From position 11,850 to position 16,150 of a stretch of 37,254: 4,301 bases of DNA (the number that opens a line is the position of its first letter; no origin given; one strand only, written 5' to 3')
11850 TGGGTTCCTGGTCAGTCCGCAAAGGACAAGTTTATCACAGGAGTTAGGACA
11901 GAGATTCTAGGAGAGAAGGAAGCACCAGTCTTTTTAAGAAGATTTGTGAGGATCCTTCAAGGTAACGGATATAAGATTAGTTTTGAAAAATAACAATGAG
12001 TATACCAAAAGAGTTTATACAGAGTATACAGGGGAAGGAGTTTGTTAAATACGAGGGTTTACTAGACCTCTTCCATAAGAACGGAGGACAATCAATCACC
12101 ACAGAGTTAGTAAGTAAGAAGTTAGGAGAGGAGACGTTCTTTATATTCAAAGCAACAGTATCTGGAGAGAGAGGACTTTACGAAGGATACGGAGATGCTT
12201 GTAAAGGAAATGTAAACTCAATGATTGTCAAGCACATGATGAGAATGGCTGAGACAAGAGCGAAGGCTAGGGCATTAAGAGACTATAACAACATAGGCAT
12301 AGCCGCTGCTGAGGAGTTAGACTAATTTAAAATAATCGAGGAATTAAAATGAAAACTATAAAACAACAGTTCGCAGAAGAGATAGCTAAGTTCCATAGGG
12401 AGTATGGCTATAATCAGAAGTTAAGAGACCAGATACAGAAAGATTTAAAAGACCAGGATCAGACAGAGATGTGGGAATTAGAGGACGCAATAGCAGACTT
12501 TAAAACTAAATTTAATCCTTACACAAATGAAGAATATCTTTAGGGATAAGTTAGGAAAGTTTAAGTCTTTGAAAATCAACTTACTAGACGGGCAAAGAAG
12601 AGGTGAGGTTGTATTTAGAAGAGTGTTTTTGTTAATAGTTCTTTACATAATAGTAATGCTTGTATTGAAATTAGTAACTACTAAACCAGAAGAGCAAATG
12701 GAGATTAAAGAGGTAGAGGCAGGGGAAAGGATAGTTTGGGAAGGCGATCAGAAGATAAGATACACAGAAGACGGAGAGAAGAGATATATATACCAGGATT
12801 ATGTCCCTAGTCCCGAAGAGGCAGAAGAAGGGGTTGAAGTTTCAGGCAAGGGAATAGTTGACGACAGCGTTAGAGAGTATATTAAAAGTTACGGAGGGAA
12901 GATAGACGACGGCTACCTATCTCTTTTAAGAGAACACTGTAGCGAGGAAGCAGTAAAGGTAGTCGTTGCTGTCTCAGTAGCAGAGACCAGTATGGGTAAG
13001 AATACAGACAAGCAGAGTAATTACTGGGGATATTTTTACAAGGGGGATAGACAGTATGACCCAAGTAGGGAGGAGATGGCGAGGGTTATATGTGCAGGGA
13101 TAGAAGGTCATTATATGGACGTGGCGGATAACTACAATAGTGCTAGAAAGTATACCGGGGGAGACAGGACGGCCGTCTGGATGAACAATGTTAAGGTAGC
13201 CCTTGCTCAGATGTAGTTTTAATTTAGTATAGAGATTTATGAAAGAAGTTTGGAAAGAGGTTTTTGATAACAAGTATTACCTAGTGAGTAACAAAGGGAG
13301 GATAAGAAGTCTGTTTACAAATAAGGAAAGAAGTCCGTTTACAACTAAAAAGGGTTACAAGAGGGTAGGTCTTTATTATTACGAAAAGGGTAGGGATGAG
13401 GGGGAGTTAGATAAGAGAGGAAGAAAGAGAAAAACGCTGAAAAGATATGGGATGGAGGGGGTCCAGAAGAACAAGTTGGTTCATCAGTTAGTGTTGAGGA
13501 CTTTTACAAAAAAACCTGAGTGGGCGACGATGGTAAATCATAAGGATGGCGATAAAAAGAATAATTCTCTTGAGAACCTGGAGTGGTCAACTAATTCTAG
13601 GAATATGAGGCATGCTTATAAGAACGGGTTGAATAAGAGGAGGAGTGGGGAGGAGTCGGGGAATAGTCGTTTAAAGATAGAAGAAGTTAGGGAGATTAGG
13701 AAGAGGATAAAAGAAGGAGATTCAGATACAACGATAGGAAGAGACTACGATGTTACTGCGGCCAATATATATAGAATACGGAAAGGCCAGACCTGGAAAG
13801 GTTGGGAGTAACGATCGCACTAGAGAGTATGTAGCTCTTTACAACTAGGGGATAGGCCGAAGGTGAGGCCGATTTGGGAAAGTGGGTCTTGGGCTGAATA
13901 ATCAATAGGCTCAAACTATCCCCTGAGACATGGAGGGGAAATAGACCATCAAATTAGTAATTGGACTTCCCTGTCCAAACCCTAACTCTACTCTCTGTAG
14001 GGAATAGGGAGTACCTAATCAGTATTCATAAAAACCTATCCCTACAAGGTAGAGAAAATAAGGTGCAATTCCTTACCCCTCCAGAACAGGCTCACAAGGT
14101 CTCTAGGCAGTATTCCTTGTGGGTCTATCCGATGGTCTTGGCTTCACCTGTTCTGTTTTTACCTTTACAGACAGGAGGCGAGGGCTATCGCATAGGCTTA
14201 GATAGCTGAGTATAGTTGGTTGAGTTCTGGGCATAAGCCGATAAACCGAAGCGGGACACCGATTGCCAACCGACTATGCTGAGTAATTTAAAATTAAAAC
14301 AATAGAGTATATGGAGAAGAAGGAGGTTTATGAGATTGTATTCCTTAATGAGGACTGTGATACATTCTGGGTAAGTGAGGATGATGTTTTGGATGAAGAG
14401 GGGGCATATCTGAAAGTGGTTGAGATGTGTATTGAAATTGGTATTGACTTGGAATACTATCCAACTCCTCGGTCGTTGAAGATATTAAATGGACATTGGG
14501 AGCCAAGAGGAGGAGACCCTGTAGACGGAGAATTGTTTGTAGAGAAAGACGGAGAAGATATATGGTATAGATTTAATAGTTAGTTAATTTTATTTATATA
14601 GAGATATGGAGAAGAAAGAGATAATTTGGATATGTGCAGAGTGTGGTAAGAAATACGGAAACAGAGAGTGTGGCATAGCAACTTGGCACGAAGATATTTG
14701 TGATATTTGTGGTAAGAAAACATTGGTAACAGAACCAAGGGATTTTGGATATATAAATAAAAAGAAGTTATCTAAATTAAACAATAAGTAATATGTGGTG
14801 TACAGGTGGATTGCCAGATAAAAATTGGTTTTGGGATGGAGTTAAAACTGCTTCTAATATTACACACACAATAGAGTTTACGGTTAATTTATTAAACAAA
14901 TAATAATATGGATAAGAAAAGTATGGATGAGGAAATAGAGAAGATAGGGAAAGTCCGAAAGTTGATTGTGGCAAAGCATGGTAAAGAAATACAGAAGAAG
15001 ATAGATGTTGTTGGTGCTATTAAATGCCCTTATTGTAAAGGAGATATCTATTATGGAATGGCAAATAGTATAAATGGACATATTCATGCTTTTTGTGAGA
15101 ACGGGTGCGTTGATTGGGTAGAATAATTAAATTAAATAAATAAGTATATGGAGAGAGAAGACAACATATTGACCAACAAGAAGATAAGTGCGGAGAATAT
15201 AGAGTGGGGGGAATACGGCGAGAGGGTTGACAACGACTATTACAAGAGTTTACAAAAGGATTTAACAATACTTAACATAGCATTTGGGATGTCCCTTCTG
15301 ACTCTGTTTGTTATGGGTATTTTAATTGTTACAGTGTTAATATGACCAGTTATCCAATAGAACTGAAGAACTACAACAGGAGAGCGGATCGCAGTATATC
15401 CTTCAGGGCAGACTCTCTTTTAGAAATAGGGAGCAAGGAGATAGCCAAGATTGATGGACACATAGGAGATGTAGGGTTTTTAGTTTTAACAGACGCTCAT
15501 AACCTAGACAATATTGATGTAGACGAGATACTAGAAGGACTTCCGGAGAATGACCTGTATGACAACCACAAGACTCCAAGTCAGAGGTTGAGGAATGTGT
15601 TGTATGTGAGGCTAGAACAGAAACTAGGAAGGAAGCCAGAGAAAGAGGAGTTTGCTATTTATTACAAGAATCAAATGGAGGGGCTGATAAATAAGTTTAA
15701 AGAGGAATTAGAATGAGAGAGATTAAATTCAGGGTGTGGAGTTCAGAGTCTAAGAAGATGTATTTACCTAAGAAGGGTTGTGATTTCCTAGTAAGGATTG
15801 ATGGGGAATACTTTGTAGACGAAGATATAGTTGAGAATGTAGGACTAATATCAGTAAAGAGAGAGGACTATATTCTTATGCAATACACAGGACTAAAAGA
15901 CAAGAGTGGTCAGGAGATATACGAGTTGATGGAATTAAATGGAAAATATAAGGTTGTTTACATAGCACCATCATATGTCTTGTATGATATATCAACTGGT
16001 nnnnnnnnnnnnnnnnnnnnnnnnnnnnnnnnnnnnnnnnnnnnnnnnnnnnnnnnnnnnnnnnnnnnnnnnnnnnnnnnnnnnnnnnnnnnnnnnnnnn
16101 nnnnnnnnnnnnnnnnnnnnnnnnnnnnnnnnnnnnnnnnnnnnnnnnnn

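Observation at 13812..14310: Non-coding island B: a 0.5-kb gene-free stretch after an HNH gene, packed with long perfect stems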

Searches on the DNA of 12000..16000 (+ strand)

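Call 12: search_dna_similar(query=window:12000-16000:+, collection=phages, mode=distant, max_evalue=0.001)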
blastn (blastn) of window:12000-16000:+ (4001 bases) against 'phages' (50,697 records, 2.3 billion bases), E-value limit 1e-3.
Records with a match: 3; places in all: 3; records where one place covers at least 80% of the query: 0.
Best place of each record, by identity: 80-90% 3.
By first word of the organism name: Anoxybacillus 2; Bacillus 1.
By host as written in the record: Anoxybacillus caldiproteolyticus 2; Bacillus subtilis subsp. subtilis str. 168 1.
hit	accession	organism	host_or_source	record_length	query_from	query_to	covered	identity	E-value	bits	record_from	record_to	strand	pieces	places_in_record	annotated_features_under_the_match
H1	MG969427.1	Anoxybacillus phage A403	Anoxybacillus caldiproteolyticus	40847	3877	3926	1%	86.0%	2e-5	60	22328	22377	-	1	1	YopX-like protein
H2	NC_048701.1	Anoxybacillus phage A403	Anoxybacillus caldiproteolyticus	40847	3877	3926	1%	86.0%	2e-5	60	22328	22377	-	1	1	YopX-like protein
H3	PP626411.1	Bacillus phage fHSPT3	Bacillus subtilis subsp. subtilis str. ...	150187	3877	3926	1%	84.0%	2e-4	55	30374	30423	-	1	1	hypothetical protein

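Call 36: search_rna_families(source=L004, start=6600, end=7250, threshold=evalue, max_evalue=10, show_alignments=3)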
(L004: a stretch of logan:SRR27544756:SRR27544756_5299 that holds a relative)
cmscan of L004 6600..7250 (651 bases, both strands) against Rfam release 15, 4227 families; matches with E-value up to 10: 0.
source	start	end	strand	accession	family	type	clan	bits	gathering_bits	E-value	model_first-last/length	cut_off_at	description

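Call 81: search_with_rna_model(model_id=R1, sources=[L034, L035, L036, L037, L038, L039, L040, L041, L042, L043, L044, L045, L046, L047, L048, L049, L050, L051, L052, L053, L054, L055, L056, L057, L058, L059, L060, L061, L062, L063, L064, L065], max_evalue=1)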
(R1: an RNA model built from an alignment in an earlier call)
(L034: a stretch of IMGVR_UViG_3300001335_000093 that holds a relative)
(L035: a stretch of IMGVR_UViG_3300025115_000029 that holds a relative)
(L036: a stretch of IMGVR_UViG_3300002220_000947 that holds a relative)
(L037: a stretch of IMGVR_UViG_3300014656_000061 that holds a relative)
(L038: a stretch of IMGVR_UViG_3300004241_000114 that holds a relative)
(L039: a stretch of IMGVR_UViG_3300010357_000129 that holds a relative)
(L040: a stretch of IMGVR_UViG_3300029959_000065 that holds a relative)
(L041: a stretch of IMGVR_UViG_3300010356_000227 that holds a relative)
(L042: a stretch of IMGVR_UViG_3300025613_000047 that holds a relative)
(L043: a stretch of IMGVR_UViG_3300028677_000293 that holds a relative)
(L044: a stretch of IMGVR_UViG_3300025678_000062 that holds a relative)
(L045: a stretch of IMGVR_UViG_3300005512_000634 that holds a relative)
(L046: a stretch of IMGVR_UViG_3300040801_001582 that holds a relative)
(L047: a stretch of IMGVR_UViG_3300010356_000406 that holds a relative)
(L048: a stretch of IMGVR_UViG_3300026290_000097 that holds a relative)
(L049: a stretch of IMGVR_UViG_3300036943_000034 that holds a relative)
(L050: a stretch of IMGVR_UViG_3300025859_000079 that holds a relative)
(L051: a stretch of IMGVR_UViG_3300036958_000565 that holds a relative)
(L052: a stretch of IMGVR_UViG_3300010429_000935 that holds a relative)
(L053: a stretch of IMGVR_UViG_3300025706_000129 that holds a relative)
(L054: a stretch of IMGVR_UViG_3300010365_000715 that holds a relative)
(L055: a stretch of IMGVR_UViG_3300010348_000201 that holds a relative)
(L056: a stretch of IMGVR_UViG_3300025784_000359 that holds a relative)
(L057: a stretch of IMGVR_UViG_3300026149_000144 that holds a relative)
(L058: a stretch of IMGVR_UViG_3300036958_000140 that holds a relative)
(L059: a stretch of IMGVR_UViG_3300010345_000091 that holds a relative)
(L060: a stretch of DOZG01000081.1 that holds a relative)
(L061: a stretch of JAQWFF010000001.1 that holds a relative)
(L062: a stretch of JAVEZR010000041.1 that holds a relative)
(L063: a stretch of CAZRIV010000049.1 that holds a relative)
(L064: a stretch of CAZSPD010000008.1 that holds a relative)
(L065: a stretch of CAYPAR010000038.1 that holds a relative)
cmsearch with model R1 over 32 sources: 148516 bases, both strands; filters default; matches with E-value up to 1: 9.
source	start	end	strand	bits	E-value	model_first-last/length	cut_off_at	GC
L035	3235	3364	+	96.7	2.6e-24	1-118/118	no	0.44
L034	1539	1631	+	59.9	2.9e-14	1-118/118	no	0.49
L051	1001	1086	+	52.2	3.6e-12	1-118/118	no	0.45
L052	3201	3291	+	50.3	1.2e-11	1-118/118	no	0.49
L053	1025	1115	+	50.3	1.2e-11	1-118/118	no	0.49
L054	2904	2994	+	50.3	1.2e-11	1-118/118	no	0.49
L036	3158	3241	+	42.2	1.9e-09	1-118/118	no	0.6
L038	3163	3258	+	24.8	0.0001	1-118/118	no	0.51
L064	3382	3500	+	10.2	0.98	1-118/118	no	0.43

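Call 113: search_rna_families(sources=[L002, L003, L004, L006, L016, L018, L019, L021, L023, L034, L036, L038, L039, L040, L042, L045, L047, L055, L056, L063], threshold=gathering)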
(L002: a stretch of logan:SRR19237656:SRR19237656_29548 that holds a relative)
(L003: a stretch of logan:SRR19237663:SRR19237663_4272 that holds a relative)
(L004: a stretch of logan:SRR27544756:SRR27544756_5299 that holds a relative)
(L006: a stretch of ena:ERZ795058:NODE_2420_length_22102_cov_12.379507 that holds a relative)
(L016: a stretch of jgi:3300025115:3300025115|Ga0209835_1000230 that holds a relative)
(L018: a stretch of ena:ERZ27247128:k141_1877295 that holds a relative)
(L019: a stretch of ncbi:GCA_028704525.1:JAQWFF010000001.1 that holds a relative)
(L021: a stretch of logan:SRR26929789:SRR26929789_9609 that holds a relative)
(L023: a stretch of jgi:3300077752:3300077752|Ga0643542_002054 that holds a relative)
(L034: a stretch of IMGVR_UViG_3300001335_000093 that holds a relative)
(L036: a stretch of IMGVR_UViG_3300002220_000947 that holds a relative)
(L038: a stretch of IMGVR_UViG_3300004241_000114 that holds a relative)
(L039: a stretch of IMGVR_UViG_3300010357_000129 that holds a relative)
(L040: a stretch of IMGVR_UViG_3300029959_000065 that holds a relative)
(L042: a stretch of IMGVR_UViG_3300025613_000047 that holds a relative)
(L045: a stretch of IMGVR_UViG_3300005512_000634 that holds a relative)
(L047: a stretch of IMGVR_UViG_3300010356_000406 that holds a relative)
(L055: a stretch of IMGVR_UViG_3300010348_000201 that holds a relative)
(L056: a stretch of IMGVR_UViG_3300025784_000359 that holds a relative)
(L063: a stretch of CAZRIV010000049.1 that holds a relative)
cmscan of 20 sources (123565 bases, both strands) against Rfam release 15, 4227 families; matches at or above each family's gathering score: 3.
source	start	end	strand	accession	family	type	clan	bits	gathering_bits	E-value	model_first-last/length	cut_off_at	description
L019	4319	4391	+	RF00005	tRNA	Gene; tRNA;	CL00001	68.9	29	1.2e-12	1-71/71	no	tRNA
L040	4878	4951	+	RF00005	tRNA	Gene; tRNA;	CL00001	63.6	29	3.4e-11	1-71/71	no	tRNA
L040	3242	3313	+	RF00005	tRNA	Gene; tRNA;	CL00001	47.7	29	8.2e-07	1-71/71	no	tRNA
